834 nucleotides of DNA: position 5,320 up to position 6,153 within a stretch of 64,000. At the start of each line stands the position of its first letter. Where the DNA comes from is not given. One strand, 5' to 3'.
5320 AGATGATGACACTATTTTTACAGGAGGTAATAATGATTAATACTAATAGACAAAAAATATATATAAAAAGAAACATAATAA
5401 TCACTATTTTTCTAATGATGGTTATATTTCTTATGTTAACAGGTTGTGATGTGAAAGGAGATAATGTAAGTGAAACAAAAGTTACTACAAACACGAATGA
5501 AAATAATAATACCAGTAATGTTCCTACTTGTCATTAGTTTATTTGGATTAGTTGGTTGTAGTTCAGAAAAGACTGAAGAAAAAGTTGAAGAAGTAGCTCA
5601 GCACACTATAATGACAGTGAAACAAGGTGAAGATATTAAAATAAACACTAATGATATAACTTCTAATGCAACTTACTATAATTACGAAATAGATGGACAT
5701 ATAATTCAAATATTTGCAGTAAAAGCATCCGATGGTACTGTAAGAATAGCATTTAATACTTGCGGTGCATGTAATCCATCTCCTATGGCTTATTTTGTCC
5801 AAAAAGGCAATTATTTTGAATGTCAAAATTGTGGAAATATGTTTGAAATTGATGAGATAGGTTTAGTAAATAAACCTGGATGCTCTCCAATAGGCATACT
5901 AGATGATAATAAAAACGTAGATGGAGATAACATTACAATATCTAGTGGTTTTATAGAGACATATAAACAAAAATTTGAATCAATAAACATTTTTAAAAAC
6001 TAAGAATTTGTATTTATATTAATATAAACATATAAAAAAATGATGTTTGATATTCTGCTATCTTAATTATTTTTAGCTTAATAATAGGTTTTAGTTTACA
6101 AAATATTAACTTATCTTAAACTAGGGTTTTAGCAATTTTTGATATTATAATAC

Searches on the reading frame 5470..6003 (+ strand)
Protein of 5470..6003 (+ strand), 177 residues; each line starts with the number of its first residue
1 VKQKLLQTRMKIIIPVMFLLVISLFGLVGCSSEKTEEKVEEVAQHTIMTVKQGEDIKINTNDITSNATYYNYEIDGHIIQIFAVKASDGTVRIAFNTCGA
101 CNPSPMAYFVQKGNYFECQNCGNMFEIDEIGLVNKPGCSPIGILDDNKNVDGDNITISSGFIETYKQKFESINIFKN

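Call 95: search_protein_families(library=pfam, proteins=[window:5470-6003:+], max_evalue=0.001)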
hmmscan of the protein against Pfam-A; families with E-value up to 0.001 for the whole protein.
window:5470-6003:+ (177 aa): 1 family
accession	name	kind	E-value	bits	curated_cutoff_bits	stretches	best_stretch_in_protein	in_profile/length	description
PF10080.14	FtrD-like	-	2.8e-20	72.8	26.3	1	66-169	5-101/101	Membrane iron-sulfur containing protein FtrD-like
